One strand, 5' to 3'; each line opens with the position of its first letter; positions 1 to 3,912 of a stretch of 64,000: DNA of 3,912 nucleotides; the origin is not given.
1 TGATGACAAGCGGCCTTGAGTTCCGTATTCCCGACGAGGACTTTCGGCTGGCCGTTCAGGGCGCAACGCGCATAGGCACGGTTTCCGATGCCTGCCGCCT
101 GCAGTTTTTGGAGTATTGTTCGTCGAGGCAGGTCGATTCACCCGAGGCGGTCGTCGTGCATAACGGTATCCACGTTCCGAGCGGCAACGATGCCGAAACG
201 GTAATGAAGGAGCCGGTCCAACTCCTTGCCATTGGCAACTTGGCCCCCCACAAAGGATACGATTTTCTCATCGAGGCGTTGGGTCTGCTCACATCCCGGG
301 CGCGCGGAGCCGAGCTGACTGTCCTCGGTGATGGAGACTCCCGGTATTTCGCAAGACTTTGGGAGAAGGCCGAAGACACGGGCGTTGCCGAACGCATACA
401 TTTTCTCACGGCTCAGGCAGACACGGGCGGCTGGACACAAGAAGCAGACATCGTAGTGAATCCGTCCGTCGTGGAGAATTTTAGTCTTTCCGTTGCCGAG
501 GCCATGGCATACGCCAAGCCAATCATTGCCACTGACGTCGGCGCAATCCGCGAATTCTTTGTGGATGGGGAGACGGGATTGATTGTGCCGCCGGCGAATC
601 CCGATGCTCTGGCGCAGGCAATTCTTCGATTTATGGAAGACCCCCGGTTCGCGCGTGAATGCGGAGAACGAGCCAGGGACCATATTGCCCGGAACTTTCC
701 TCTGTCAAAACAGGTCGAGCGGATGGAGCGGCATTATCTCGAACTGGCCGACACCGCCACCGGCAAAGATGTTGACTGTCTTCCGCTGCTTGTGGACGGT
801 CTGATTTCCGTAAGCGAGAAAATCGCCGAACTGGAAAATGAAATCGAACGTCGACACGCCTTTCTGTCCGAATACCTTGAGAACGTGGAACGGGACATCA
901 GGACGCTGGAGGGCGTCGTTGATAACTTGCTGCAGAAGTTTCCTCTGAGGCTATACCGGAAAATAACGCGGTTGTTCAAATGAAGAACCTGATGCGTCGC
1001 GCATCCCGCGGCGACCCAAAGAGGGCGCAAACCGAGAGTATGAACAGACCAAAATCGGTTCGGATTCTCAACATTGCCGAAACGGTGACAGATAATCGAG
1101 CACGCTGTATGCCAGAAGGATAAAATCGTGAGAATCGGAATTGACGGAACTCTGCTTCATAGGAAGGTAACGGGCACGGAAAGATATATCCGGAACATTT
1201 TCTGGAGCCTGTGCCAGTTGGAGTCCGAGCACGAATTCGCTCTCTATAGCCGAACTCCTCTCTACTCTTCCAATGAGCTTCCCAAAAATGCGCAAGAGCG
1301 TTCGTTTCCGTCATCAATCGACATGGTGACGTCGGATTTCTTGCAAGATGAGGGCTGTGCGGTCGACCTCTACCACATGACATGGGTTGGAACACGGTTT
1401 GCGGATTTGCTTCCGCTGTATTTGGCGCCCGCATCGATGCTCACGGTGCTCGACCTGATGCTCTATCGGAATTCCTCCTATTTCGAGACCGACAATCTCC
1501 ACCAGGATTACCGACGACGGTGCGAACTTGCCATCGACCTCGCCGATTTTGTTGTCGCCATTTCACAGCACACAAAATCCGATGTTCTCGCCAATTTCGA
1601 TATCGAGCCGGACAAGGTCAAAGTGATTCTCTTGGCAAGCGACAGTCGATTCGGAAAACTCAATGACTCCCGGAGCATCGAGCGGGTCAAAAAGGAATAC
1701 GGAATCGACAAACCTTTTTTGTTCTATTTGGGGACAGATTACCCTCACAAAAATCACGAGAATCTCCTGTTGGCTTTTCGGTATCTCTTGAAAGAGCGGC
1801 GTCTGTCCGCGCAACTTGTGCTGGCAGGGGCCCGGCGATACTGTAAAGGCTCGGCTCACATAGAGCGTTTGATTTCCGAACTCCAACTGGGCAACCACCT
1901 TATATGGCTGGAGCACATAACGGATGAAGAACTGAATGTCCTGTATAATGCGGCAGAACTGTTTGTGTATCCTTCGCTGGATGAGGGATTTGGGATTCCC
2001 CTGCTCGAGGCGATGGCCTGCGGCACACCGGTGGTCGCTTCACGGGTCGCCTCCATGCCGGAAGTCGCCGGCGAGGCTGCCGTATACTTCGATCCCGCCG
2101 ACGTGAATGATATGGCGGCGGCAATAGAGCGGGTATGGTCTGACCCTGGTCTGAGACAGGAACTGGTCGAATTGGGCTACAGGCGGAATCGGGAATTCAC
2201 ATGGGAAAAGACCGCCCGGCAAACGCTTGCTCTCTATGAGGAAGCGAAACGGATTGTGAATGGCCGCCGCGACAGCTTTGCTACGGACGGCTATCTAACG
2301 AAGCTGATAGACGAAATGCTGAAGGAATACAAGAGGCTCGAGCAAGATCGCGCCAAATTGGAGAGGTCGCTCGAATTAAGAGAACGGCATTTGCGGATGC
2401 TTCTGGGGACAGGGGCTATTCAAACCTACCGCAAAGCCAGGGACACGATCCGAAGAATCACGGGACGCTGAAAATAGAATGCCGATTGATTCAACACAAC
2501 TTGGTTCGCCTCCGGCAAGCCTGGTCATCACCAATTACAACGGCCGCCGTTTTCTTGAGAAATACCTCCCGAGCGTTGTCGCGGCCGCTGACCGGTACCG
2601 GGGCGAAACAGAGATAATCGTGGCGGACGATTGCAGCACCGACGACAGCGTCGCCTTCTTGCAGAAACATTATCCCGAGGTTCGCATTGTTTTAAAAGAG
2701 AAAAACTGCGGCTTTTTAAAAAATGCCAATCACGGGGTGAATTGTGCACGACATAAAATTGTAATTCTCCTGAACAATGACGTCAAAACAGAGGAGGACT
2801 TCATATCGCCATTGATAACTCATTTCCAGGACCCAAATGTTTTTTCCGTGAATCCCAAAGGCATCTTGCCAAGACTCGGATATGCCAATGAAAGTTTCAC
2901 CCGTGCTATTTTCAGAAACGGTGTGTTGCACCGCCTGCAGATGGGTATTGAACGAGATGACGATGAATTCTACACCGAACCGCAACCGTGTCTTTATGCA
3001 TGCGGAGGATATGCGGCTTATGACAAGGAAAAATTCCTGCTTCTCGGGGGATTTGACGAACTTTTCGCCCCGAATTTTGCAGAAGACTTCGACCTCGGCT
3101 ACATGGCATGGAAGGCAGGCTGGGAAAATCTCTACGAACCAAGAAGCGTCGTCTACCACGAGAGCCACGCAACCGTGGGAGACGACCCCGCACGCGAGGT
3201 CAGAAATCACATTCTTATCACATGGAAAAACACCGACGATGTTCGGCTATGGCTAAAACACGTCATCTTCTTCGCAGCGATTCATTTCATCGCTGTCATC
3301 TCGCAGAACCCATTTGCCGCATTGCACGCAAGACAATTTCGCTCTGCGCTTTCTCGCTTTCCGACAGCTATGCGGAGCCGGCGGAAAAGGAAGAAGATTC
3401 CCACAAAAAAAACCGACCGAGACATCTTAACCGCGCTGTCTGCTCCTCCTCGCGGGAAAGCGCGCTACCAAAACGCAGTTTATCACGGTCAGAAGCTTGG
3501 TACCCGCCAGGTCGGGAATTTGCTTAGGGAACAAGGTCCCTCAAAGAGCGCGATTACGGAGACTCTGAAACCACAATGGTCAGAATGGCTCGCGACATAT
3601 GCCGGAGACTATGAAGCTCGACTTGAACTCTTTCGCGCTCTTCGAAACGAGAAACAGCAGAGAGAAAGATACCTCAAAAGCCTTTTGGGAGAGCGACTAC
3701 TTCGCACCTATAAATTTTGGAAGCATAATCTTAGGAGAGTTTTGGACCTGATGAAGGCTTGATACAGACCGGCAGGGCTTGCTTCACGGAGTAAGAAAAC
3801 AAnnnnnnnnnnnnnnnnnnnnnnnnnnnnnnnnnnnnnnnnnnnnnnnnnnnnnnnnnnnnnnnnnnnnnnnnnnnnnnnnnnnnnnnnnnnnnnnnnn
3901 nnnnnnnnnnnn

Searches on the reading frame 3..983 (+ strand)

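Call 71: search_protein_families(library=pfam, proteins=[window:3-983:+], max_evalue=0.0001)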
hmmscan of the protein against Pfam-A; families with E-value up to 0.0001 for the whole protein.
window:3-983:+ (326 aa): 4 families
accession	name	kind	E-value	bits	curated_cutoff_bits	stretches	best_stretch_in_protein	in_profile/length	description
PF13692.12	Glyco_trans_1_4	-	9.9e-34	117.1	27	1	73-213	3-142/142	Glycosyl transferases group 1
PF00534.26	Glycos_transf_1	-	3.6e-33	114.9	26.4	1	69-226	13-171/172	Glycosyl transferases group 1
PF20706.3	GT4-conflict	-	4.2e-11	42.9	26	1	42-236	167-380/385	Family 4 Glycosyltransferase in conflict systems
PF13524.12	Glyco_trans_1_2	-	2e-08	34.8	25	1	99-241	11-142/144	Glycosyl transferase-like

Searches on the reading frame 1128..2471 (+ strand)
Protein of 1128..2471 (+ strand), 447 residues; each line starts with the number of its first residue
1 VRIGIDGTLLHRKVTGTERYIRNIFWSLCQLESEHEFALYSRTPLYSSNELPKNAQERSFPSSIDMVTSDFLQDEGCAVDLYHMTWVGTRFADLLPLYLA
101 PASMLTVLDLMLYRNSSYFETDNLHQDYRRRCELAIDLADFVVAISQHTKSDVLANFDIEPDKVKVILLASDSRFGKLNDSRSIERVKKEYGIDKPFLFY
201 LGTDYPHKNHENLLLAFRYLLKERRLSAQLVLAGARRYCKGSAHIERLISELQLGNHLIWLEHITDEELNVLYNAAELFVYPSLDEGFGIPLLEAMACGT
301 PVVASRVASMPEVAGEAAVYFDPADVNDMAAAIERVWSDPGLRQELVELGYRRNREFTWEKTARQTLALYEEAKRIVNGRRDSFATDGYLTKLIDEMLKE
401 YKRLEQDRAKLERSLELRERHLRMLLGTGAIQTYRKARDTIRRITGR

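Call 71: search_protein_families(library=pfam, proteins=[window:1128-2471:+], max_evalue=0.0001)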
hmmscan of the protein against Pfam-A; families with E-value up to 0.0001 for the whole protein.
window:1128-2471:+ (447 aa): 4 families
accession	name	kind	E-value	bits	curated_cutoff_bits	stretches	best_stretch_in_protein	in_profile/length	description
PF00534.26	Glycos_transf_1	-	3.2e-36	124.9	26.4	1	186-352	4-171/172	Glycosyl transferases group 1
PF13692.12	Glyco_trans_1_4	-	4.8e-29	101.9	27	1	196-339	2-142/142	Glycosyl transferases group 1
PF13524.12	Glyco_trans_1_2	-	1.4e-11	44.9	25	1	257-367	28-143/144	Glycosyl transferase-like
PF20706.3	GT4-conflict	-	7.8e-11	42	26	1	137-365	145-384/385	Family 4 Glycosyltransferase in conflict systems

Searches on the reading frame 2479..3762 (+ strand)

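Call 71: search_protein_families(library=pfam, proteins=[window:2479-3762:+], max_evalue=0.0001)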
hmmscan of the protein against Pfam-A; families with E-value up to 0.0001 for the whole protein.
window:2479-3762:+ (427 aa): 3 families
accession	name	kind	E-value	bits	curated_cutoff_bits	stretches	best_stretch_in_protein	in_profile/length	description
PF00535.33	Glycos_transf_2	-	3.2e-20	73.2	23.3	1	14-124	1-114/168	Glycosyl transferase family 2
PF13641.12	Glyco_tranf_2_3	-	1.3e-12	48.7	27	1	11-232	1-216/230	Glycosyltransferase like family 2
PF13506.12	Glyco_transf_21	-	3.9e-05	23.6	21.7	0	81-230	20-157/174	Glycosyl transferase family 21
